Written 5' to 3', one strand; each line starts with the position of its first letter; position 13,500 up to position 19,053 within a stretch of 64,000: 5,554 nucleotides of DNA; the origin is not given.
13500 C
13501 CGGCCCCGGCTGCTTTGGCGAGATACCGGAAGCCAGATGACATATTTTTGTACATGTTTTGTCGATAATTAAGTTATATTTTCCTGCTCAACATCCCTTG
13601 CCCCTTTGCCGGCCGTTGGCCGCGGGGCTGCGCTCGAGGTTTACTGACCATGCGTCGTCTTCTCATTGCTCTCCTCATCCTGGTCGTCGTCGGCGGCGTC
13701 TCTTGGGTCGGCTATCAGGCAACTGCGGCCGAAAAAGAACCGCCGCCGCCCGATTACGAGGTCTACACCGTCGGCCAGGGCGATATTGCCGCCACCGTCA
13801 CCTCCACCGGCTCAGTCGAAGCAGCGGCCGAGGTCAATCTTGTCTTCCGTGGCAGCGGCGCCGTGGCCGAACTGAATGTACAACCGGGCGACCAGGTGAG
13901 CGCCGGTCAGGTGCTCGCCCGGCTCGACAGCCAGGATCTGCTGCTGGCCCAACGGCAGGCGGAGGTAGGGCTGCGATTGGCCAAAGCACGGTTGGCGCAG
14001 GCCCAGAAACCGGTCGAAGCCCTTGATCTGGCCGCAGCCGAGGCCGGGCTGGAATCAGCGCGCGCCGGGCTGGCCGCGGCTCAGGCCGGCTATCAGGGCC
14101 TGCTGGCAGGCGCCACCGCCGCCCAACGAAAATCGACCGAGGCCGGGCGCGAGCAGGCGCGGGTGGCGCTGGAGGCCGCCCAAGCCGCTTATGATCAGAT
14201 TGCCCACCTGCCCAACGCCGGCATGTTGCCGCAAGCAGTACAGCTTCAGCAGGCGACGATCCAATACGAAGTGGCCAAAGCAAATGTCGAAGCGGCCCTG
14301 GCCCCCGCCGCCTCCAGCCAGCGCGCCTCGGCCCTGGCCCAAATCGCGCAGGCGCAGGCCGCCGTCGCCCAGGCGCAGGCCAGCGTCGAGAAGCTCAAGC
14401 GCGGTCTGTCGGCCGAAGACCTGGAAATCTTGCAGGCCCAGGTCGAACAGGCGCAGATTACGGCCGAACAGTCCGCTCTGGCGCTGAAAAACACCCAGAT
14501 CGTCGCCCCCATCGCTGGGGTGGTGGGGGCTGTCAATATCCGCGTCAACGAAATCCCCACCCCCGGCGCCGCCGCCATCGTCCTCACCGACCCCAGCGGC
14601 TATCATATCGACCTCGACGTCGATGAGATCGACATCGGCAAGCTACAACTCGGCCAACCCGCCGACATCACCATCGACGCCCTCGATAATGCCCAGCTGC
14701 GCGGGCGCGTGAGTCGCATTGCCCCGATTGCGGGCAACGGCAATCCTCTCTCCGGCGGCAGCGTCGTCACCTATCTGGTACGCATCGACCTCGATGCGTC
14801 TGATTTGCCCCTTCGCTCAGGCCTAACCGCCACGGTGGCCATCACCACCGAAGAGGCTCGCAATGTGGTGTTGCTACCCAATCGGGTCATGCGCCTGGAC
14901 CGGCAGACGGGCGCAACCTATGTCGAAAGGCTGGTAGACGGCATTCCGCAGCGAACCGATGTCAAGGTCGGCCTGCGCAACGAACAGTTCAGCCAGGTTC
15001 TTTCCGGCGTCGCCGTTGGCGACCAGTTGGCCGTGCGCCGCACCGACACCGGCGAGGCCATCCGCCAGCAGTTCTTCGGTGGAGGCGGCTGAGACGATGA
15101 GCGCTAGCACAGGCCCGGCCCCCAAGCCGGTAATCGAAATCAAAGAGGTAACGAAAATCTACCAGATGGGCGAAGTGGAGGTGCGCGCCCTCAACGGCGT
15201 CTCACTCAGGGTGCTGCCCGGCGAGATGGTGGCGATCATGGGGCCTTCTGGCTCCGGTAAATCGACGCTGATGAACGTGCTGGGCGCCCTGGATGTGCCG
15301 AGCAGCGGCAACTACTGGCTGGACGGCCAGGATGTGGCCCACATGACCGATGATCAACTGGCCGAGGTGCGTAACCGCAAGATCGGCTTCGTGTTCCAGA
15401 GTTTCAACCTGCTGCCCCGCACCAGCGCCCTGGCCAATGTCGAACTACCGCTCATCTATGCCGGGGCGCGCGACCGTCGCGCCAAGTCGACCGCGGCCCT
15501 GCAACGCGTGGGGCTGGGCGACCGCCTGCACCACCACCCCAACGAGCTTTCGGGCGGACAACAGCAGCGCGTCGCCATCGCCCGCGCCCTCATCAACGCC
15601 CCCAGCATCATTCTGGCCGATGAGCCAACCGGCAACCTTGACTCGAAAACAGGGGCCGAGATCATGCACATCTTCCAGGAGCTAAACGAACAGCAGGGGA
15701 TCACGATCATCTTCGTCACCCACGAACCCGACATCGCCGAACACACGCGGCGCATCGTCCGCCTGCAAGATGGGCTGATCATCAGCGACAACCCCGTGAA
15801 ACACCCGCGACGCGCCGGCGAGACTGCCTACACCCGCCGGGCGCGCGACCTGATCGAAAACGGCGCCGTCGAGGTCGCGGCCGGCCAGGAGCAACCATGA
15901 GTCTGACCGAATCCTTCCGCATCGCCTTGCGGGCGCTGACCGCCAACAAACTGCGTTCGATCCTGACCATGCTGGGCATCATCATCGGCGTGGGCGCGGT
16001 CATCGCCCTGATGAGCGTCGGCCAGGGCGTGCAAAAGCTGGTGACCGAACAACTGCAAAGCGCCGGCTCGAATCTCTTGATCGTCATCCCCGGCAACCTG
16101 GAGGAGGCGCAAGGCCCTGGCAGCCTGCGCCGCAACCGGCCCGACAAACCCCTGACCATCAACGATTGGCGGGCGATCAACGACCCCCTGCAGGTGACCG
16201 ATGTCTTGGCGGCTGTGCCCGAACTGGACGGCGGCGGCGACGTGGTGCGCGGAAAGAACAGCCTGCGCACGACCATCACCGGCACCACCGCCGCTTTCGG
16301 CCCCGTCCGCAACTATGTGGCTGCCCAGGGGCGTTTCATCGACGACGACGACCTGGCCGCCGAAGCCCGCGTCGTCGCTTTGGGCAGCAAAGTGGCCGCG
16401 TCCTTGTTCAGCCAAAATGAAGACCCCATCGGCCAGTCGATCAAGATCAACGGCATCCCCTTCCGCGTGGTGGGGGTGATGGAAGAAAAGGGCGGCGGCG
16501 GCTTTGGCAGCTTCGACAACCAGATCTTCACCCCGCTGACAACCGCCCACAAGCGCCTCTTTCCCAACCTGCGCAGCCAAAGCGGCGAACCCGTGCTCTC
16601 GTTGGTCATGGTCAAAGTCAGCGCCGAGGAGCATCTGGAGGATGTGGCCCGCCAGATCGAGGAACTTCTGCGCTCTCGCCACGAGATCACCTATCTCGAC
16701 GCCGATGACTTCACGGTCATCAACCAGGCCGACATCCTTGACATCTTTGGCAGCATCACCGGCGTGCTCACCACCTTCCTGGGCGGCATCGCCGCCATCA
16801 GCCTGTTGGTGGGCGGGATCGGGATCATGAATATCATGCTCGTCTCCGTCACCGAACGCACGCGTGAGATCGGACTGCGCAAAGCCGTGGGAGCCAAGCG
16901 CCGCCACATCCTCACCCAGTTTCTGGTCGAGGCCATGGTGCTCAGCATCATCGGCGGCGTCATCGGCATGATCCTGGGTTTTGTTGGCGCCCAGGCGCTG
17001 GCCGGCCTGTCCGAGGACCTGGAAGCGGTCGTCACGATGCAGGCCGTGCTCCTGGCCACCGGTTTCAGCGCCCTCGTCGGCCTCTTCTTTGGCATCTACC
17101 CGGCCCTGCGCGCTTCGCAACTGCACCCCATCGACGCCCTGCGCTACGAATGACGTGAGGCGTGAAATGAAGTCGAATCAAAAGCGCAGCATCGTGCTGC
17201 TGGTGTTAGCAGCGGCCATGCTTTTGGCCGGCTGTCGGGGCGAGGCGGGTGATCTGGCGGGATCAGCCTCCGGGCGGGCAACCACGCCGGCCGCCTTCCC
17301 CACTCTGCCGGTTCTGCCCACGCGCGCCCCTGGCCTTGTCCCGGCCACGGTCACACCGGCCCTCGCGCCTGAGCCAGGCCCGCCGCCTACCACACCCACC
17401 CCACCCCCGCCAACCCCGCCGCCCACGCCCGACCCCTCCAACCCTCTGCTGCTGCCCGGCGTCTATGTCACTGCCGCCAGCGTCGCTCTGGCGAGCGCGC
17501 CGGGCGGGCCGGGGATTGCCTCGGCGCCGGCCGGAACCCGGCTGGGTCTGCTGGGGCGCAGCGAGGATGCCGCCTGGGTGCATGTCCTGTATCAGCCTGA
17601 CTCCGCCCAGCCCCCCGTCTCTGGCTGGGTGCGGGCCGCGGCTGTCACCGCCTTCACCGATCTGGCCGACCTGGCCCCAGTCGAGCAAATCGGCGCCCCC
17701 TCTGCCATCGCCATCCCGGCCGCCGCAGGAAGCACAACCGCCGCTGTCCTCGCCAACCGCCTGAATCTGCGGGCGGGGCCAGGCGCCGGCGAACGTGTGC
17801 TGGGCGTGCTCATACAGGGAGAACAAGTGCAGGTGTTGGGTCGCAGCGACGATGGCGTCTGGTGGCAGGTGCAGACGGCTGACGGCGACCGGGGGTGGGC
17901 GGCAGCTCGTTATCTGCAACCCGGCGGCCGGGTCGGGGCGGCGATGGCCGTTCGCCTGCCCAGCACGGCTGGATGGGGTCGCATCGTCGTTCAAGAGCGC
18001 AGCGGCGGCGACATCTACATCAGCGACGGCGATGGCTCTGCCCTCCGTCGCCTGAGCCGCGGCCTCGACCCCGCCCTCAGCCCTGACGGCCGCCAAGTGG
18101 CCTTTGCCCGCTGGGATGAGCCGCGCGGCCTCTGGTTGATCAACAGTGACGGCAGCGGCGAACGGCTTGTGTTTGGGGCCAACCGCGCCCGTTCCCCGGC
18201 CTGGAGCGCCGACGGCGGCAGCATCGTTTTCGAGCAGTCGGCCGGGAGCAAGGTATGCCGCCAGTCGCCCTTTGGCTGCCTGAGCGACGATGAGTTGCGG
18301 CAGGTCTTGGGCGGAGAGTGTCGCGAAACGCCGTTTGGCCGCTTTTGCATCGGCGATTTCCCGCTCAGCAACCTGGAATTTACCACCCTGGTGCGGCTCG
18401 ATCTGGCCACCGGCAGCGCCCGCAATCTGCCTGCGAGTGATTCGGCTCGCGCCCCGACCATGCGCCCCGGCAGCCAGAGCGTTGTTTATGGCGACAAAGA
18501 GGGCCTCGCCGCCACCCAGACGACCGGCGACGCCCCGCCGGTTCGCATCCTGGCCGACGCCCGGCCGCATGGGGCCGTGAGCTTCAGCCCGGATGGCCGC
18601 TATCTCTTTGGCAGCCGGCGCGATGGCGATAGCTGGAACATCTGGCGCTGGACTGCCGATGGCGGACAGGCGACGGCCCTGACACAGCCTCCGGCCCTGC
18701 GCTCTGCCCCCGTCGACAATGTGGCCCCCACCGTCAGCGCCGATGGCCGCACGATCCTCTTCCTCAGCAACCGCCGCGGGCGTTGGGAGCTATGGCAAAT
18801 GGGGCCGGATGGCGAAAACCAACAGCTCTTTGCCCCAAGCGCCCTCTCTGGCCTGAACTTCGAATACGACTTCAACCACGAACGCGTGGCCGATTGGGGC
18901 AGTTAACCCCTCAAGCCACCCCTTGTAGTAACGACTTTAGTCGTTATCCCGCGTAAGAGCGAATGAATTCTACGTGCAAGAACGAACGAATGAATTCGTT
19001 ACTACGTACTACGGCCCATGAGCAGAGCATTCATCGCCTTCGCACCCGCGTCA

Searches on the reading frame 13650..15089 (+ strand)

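Call 28: search_protein_families(library=pfam, proteins=[window:13650-15089:+], max_evalue=0.001)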
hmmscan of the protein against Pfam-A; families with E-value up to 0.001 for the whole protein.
window:13650-15089:+ (480 aa): 3 families
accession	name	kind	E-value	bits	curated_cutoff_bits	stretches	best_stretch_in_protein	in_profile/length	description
PF16576.10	HlyD_D23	-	2.6e-18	66.5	30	1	231-393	55-213/214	Barrel-sandwich domain of CusB or HlyD membrane-fusion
PF13437.12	HlyD_3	-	4.4e-13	50.3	22.2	1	284-391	2-106/106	HlyD family secretion protein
PF13533.13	Biotin_lipoyl_2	-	3.3e-07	30.4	29.8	1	69-93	8-32/32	Biotin-lipoyl like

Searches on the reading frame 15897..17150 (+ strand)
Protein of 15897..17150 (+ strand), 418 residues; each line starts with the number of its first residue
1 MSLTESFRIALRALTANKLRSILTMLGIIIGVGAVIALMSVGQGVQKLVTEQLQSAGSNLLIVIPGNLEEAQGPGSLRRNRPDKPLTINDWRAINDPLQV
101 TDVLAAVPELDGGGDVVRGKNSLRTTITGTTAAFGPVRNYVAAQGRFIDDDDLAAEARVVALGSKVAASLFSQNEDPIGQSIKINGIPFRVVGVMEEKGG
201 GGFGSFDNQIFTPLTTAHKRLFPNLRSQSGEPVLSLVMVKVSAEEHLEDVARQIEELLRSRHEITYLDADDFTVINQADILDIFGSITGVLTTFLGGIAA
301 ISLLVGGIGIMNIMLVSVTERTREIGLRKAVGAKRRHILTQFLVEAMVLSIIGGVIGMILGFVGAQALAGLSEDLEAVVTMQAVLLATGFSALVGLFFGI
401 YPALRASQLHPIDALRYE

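Call 28: search_protein_families(library=pfam, proteins=[window:15897-17150:+], max_evalue=0.001)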
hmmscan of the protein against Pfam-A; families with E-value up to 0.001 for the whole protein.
window:15897-17150:+ (418 aa): 2 families
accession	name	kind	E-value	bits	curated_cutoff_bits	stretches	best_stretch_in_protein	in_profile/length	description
PF12704.14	MacB_PCD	-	8.6e-52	176.9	27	1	21-256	1-206/207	MacB-like periplasmic core domain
PF02687.27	FtsX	-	1.2e-20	74.2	25.5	1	298-410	3-119/120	FtsX-like permease C-terminal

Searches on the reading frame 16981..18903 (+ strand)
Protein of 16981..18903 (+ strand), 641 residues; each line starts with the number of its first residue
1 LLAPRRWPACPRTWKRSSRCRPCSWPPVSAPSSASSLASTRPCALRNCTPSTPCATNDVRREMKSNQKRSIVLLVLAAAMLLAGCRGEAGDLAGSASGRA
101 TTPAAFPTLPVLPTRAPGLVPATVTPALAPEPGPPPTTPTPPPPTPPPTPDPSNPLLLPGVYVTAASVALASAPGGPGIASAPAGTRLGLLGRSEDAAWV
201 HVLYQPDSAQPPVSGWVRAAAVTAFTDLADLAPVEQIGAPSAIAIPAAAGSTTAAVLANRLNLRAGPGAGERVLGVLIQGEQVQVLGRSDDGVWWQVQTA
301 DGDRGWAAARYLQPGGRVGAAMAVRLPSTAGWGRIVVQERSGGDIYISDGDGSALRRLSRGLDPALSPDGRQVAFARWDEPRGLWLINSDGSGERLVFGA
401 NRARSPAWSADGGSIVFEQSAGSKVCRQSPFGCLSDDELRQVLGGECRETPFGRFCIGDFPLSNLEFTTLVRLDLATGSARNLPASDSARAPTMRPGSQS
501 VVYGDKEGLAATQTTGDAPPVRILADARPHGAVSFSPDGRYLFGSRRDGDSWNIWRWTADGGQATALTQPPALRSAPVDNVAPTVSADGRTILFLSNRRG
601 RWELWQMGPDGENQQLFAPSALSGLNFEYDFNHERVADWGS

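Call 77: search_protein_families(library=pfam, proteins=[window:16981-18903:+], max_evalue=0.001)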
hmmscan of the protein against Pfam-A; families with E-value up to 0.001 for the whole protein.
window:16981-18903:+ (641 aa): 6 families
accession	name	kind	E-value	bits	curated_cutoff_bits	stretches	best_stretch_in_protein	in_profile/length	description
PF07676.18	PD40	-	4e-19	68.5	20.9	1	580-606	11-38/38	WD40-like Beta Propeller Repeat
PF08239.17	SH3_3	-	2.2e-18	66.6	27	1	260-313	2-54/54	Bacterial SH3 domain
PF10647.15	Gmad1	-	6.5e-05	23.3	20.5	0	363-413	27-76/251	Lipoprotein LpqB beta-propeller domain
PF18348.7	SH3_16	-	0.00013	22.1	25.8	0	277-308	15-45/49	Bacterial dipeptidyl-peptidase Sh3 domain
PF06347.19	SH3_4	-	0.00024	21.3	24.1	1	259-312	3-54/56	Bacterial SH3 domain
PF07653.23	SH3_2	-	0.00028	20.9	21.8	1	278-313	19-53/55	Variant SH3 domain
